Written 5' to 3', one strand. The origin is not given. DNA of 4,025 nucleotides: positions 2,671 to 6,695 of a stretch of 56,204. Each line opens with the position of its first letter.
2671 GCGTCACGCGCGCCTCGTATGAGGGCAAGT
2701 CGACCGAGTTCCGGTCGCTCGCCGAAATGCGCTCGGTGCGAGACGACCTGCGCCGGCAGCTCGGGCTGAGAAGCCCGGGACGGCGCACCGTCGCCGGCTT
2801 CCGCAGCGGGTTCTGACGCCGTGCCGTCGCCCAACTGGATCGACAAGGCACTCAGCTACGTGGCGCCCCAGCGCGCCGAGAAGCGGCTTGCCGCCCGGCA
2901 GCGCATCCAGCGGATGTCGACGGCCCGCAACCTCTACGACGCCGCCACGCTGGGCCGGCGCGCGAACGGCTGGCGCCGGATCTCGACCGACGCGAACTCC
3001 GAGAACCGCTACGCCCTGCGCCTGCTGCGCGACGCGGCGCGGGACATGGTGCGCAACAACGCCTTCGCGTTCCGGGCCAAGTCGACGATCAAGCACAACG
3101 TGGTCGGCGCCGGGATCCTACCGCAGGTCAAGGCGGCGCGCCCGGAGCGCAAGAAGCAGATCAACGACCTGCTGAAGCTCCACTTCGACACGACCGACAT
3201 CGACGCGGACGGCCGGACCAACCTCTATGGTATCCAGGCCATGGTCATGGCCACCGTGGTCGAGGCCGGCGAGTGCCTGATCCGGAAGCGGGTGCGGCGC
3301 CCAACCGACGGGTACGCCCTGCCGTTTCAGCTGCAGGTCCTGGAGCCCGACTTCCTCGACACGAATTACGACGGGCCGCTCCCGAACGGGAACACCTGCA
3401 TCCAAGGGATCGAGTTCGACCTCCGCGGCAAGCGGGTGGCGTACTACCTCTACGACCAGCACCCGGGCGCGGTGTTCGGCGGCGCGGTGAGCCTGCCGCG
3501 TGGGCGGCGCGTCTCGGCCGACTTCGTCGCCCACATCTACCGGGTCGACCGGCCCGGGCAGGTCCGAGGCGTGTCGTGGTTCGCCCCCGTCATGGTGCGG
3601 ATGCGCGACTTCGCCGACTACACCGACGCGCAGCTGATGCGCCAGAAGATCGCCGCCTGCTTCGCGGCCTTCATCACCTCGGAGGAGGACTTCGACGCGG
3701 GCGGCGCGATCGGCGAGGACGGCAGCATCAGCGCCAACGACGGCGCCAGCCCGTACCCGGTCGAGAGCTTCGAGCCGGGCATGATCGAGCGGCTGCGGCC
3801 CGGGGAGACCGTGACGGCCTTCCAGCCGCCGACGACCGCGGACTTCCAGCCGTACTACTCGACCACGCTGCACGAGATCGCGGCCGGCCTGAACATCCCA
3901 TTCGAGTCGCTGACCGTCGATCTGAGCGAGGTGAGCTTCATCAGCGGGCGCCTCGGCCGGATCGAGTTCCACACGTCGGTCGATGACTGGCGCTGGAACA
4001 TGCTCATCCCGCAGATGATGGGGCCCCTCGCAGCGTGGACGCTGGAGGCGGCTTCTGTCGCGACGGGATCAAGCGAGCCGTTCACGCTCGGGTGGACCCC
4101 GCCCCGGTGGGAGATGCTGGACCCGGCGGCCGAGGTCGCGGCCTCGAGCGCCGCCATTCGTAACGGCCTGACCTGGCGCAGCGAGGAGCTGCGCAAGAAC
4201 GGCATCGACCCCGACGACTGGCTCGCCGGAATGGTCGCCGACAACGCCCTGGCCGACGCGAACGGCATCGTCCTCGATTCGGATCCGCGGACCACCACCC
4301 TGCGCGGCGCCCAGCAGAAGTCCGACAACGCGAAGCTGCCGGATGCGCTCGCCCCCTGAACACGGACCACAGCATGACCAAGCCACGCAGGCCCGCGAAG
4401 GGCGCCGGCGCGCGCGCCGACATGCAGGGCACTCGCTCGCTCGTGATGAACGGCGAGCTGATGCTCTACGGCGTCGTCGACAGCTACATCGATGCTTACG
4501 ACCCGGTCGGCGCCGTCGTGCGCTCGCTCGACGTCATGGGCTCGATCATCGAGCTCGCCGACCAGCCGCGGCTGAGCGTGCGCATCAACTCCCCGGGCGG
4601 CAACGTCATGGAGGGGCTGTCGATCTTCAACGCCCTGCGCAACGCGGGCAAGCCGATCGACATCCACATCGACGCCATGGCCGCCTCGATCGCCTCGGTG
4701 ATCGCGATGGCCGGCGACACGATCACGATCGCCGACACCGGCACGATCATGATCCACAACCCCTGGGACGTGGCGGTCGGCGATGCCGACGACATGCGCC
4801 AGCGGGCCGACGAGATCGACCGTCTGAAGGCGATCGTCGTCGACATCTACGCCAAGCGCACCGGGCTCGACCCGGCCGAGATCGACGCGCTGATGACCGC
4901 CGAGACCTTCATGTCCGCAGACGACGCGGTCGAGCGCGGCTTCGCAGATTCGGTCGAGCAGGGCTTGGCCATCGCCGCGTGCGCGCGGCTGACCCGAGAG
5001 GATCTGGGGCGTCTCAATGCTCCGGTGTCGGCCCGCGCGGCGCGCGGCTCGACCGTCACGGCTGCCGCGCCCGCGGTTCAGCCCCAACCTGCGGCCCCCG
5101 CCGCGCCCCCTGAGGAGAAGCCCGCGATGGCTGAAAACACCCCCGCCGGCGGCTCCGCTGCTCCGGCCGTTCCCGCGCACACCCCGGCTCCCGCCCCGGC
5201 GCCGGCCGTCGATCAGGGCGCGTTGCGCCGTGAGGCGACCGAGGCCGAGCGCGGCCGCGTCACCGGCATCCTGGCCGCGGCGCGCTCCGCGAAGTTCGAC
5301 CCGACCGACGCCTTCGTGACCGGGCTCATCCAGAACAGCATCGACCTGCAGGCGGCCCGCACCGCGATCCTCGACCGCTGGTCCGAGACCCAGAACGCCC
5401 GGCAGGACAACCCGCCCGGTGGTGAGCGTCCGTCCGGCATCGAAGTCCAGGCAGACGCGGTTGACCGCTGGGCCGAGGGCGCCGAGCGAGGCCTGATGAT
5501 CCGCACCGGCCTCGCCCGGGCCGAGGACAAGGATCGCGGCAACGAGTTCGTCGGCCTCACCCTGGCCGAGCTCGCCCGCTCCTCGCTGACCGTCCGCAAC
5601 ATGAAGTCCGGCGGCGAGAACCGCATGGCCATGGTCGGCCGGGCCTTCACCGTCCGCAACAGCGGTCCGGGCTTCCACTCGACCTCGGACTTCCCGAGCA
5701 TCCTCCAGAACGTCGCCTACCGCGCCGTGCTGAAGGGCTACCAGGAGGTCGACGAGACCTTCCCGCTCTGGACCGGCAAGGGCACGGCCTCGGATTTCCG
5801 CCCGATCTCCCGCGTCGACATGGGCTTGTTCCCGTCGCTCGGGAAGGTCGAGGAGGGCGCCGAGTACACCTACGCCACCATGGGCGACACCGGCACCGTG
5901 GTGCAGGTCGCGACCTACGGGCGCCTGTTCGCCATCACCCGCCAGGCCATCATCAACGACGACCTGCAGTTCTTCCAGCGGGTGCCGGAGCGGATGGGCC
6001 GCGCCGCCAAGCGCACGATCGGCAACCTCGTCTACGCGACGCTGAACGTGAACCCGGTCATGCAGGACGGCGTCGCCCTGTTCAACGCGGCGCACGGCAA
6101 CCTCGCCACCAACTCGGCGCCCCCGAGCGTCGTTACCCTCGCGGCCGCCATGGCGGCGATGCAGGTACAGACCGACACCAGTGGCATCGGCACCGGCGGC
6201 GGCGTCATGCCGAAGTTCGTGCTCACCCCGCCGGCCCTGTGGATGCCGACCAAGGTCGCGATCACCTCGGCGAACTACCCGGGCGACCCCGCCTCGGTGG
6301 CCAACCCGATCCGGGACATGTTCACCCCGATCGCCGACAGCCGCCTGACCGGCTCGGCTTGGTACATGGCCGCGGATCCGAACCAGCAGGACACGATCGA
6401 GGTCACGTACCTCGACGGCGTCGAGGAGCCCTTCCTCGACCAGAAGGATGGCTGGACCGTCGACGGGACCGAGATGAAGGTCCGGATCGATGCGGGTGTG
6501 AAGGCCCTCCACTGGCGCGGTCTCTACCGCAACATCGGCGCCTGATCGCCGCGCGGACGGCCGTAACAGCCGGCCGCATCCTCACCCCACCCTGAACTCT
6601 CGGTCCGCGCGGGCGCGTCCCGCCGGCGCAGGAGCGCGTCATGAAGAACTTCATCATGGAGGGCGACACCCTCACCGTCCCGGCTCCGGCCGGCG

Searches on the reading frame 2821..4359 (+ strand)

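Call 25: search_protein_families(library=phrogs, proteins=[window:2821-4359:+], max_evalue=0.00001)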
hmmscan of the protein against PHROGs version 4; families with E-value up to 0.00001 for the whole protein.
window:2821-4359:+ (512 aa): 2 families
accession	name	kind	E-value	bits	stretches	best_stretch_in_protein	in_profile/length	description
phrog_21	-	head and packaging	2.5e-91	308.2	1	3-503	7-522/1362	portal protein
phrog_537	-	head and packaging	7.1e-25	88.5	1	311-502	22-223/233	portal protein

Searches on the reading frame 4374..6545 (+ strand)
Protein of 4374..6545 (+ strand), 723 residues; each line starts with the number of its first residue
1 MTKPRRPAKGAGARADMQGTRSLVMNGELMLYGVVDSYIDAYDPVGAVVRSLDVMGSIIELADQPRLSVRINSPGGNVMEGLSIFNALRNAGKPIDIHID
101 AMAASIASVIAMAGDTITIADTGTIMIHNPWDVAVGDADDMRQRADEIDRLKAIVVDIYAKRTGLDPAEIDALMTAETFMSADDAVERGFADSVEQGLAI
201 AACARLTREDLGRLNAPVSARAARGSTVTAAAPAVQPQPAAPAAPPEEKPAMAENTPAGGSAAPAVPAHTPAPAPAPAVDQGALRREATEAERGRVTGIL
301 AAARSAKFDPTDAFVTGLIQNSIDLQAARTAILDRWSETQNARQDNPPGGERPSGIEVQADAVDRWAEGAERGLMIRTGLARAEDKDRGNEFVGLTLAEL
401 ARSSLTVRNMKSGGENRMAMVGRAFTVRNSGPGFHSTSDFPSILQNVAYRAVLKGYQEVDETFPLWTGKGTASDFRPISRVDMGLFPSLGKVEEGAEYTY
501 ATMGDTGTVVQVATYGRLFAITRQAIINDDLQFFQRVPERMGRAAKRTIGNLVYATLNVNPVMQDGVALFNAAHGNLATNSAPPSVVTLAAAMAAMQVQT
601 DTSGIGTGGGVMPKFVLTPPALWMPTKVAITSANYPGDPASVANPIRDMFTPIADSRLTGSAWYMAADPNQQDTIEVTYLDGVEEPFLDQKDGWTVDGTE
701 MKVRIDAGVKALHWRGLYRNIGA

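Call 25: search_protein_families(library=phrogs, proteins=[window:4374-6545:+], max_evalue=0.00001)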
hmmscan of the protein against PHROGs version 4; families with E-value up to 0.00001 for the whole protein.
window:4374-6545:+ (723 aa): 15 families
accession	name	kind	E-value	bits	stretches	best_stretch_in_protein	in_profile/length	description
phrog_133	-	head and packaging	5e-170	568.4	1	42-720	25-665/668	head maturation protease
phrog_4523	-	head and packaging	9e-123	412.2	1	249-723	202-644/644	major head and protease protein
phrog_94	-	head and packaging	5.2e-64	218.8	1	25-528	79-573/622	head maturation protease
phrog_2976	-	head and packaging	4.2e-52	179.2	1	39-225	23-214/394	head maturation protease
phrog_3348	-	unknown function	4.6e-50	172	1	58-255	60-260/386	-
phrog_1684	-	head and packaging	9.4e-47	160.8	1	36-201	40-209/284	head maturation protease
phrog_26519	-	unknown function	2.7e-35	122.8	1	536-719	4-189/192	-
phrog_53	-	head and packaging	3e-29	103.6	1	67-348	120-408/583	head maturation protease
phrog_29592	-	unknown function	7.3e-24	85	1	472-721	629-889/893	-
phrog_20705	-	head and packaging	1.1e-14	54.7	1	67-194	213-345/690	virion structural protein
phrog_13984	-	unknown function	1.2e-13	52.3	1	38-125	33-121/123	-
phrog_1827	-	other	3.1e-13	50.5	1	67-188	55-176/202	ATP-dependent protease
phrog_33547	-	unknown function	4.8e-13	49.8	1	66-196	31-160/357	-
phrog_23753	-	head and packaging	2.5e-07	31.6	1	67-194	44-171/298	head maturation protease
phrog_5410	-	other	1.7e-06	28.5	1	67-189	58-180/323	ATP-dependent protease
